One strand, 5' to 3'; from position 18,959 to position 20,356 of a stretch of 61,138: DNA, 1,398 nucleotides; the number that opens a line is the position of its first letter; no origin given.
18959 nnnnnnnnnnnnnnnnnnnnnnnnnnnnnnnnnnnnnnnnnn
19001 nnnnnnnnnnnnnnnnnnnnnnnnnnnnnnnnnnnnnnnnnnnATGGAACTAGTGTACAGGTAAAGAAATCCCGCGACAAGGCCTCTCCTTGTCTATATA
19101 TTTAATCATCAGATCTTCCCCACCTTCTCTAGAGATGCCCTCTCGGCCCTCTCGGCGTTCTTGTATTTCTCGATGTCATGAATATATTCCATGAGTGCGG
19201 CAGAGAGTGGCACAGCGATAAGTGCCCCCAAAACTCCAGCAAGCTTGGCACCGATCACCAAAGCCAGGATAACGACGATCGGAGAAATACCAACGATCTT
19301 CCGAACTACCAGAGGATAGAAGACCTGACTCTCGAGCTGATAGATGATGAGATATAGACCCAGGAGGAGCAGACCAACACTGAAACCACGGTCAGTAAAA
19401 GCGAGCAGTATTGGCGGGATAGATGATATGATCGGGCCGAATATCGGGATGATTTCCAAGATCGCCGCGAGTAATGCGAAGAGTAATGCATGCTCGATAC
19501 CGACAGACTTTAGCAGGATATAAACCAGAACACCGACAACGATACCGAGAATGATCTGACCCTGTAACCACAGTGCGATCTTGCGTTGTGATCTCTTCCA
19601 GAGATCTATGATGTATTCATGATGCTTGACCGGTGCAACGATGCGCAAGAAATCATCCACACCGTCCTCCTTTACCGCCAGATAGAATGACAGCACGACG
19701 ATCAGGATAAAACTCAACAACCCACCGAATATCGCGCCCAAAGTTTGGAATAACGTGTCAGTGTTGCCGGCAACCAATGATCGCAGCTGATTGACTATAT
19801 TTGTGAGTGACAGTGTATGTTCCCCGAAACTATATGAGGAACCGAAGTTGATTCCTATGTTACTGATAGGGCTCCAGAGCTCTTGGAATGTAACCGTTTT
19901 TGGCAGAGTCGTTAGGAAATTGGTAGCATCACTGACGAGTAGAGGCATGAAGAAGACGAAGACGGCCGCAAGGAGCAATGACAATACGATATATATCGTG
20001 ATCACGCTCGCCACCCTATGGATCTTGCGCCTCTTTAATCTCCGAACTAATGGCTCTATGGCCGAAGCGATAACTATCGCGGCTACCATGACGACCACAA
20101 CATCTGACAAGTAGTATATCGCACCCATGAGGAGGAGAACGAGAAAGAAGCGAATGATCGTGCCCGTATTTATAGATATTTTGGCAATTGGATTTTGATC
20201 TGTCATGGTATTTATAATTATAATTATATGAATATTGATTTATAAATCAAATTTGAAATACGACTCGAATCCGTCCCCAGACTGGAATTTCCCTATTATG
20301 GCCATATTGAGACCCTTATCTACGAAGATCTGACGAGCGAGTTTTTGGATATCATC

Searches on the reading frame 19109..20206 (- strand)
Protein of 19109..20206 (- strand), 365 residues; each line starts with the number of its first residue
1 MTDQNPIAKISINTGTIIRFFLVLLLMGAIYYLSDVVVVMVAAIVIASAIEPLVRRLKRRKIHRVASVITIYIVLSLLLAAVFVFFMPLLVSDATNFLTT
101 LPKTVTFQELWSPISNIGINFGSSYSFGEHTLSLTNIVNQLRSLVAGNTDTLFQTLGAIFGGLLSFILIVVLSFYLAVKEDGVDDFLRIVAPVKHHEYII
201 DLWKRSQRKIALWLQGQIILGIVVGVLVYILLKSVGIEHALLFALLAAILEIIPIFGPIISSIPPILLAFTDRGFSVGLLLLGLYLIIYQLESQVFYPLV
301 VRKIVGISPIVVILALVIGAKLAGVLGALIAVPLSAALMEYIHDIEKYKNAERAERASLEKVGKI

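Call 67: search_protein_families(library=pfam, proteins=[window:19109-20206:-], max_evalue=0.00001)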
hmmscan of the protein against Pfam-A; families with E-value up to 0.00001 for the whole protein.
window:19109-20206:- (365 aa): 1 family
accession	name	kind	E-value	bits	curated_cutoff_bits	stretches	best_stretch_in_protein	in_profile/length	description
PF01594.21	AI-2E_transport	-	1.1e-55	189.5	34.3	1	19-344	3-325/327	AI-2E family transporter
